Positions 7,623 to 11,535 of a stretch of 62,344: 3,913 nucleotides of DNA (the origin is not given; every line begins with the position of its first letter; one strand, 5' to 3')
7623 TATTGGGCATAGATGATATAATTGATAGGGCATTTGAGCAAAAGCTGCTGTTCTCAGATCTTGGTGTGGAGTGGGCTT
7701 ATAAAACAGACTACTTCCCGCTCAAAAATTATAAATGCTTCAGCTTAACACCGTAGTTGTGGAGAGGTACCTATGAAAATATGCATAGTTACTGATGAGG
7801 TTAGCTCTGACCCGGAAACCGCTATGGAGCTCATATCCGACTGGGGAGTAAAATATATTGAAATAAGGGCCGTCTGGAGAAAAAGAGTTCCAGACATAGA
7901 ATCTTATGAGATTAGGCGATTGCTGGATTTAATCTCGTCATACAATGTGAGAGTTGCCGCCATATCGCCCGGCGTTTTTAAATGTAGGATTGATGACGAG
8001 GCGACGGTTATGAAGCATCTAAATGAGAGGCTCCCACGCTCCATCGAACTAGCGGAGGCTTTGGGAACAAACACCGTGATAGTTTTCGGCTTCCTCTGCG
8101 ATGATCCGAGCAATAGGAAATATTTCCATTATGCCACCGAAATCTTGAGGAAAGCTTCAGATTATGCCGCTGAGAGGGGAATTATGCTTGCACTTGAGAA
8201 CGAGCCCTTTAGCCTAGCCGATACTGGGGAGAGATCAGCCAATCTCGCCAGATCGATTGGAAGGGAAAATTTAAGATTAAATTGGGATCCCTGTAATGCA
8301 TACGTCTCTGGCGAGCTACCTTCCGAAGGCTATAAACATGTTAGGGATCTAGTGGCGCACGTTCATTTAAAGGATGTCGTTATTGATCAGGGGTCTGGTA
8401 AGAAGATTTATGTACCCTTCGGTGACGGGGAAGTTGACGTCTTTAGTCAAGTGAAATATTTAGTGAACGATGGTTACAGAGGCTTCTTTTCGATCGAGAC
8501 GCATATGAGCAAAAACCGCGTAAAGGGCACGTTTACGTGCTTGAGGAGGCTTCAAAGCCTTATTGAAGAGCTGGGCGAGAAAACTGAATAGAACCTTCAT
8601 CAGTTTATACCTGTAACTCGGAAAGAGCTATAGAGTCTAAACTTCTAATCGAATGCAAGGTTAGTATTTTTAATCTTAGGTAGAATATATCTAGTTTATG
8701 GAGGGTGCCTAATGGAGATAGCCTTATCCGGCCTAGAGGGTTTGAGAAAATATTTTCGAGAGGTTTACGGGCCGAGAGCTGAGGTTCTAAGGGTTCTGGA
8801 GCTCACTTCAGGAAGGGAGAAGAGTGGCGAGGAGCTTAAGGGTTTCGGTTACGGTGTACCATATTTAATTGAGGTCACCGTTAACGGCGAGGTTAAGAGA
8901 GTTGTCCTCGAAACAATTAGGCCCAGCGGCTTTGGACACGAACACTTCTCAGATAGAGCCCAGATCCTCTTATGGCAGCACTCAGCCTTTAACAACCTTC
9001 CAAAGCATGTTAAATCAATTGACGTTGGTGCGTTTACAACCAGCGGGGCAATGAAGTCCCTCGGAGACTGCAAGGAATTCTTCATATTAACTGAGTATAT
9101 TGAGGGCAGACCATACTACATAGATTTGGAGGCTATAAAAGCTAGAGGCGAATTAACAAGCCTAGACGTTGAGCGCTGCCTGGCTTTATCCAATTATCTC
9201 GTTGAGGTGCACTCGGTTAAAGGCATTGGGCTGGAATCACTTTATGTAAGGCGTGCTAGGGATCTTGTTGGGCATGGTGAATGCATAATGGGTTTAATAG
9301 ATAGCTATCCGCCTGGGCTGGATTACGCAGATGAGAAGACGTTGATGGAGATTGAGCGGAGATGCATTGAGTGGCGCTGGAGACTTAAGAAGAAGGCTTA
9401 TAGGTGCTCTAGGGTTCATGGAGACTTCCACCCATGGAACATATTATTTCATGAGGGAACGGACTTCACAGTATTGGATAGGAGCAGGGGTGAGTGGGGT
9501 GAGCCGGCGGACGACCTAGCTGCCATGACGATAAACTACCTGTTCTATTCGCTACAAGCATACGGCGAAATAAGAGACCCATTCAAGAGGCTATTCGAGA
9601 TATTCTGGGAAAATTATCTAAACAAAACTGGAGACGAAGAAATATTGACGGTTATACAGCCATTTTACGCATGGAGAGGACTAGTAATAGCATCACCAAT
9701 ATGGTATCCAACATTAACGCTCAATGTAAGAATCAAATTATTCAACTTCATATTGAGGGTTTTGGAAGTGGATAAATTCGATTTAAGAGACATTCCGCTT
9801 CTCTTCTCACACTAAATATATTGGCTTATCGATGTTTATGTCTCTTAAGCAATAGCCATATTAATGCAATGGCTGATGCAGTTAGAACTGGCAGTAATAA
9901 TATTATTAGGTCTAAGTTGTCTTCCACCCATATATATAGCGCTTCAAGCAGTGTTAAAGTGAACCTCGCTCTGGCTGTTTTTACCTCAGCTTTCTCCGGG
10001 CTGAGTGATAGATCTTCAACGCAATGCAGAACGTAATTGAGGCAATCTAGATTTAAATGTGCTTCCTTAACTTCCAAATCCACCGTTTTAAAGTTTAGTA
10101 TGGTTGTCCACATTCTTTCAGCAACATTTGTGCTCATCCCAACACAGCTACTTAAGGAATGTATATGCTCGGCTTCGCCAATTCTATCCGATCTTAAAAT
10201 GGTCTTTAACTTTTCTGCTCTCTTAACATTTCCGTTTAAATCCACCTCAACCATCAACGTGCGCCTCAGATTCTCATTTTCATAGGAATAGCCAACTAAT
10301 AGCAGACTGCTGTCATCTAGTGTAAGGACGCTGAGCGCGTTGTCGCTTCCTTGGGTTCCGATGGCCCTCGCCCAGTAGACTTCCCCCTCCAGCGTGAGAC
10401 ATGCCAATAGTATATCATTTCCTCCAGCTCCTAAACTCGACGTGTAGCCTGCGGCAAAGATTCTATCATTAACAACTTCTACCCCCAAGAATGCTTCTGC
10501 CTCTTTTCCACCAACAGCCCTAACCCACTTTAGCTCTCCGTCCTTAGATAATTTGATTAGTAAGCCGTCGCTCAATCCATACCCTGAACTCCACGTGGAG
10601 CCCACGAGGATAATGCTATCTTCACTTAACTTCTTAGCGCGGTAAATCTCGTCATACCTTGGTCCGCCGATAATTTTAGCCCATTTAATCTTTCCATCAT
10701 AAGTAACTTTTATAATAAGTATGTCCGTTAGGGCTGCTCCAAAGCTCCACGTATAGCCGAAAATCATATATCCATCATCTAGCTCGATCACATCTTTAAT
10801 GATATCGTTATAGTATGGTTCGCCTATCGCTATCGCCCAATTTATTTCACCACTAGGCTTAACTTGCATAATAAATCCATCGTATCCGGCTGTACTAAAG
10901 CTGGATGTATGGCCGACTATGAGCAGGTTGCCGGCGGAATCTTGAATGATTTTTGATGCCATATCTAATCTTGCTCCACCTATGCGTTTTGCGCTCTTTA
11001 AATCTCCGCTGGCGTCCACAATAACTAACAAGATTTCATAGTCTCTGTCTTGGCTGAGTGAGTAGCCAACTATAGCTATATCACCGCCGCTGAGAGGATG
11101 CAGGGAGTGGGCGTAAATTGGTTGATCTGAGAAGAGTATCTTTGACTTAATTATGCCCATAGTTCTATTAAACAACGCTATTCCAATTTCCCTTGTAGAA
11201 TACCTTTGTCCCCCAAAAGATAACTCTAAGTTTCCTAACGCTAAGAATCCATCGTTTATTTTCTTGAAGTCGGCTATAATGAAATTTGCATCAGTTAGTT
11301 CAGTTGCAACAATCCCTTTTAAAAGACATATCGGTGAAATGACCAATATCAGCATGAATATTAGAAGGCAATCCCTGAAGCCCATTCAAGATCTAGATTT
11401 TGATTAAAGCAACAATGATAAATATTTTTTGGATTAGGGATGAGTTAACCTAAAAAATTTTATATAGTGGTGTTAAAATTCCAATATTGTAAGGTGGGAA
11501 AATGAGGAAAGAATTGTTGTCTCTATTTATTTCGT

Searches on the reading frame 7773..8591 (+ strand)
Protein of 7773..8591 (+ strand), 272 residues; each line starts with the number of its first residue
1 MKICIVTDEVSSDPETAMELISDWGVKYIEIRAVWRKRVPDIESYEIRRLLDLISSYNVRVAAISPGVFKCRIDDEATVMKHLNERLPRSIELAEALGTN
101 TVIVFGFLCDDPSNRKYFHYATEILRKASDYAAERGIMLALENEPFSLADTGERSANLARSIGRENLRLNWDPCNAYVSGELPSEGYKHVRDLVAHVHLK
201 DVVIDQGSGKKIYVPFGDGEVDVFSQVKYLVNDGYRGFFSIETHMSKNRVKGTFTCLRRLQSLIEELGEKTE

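Call 44: search_protein_families(library=pfam, proteins=[window:7773-8591:+])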
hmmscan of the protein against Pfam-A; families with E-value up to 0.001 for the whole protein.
window:7773-8591:+ (272 aa): 1 family
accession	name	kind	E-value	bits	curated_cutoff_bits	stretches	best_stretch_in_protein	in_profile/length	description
PF01261.30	AP_endonuc_2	-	4.8e-34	118.6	31.1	1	19-251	2-237/249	Xylose isomerase-like TIM barrel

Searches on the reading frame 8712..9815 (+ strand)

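Call 44: search_protein_families(library=pfam, proteins=[window:8712-9815:+])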
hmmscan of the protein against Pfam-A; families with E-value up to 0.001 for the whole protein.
window:8712-9815:+ (367 aa): 1 family
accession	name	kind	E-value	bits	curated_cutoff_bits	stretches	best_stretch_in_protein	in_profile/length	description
PF01636.29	APH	-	6.2e-08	33.1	23.2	1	208-276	143-212/239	Phosphotransferase enzyme family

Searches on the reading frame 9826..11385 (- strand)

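Call 44: search_protein_families(library=pfam, proteins=[window:9826-11385:-])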
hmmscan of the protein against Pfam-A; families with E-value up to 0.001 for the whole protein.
window:9826-11385:- (519 aa): 1 family
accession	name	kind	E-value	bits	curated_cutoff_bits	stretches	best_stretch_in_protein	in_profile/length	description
PF13360.13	PQQ_2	-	0.00042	20.5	27.6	0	251-362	69-166/233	Outer membrane protein assembly factor BamB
